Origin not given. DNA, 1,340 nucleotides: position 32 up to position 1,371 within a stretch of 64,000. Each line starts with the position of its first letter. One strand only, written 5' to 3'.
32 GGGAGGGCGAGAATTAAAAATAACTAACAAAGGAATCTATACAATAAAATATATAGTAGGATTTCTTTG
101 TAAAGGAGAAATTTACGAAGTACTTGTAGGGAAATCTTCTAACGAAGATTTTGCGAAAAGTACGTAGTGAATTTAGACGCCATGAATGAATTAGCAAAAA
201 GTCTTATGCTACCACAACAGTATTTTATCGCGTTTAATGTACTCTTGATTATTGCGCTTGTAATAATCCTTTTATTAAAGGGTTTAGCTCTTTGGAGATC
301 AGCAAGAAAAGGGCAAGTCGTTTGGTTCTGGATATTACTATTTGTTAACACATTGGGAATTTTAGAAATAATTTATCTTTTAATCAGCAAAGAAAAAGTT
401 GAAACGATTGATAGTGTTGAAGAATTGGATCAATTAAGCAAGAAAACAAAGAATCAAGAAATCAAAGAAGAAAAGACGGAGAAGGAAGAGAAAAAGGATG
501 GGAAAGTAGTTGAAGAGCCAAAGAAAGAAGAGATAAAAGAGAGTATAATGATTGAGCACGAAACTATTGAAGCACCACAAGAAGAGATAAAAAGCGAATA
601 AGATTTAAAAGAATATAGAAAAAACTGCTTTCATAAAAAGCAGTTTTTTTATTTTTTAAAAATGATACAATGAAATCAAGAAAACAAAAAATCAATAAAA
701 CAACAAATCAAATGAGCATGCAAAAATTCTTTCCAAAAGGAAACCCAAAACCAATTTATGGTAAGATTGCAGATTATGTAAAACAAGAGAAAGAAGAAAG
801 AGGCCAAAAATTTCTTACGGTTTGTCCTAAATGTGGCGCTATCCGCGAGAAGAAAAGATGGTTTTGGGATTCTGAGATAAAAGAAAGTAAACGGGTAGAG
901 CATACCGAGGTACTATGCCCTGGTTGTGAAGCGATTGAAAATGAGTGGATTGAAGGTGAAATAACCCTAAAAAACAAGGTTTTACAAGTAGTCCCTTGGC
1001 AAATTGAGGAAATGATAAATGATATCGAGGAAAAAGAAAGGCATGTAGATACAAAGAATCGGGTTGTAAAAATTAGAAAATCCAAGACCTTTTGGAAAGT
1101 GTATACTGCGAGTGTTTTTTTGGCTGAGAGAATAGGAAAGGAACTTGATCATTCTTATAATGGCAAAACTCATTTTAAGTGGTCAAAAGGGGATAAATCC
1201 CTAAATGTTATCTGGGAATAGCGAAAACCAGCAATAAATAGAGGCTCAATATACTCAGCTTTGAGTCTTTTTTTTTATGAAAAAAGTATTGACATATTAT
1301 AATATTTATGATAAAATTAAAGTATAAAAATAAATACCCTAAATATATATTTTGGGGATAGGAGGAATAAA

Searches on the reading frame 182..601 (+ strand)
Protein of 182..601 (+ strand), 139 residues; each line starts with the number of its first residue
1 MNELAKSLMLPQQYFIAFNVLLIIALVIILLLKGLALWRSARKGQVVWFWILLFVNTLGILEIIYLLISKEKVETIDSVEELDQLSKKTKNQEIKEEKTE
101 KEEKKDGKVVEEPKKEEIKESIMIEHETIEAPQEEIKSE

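Call 12: search_protein_families(library=pfam, proteins=[window:182-601:+])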
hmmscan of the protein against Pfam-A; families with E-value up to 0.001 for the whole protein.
window:182-601:+ (139 aa): 2 families
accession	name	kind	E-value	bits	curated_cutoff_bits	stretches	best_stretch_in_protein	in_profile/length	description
PF18893.5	DUF5652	-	1.4e-17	63.6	23.4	1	19-74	13-68/71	Family of unknown function (DUF5652)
PF03125.24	Sre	-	0.00062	19.5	22.9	1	5-113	246-353/365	Sre G protein-coupled chemoreceptor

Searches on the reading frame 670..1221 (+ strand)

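Call 12: search_protein_families(library=pfam, proteins=[window:670-1221:+])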
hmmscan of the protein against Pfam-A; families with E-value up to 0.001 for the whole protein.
window:670-1221:+ (183 aa): 1 family
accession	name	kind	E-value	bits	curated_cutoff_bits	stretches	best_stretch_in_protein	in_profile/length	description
PF04981.18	NMD3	-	0.00015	21.8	24.9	0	76-167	127-217/243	NMD3 family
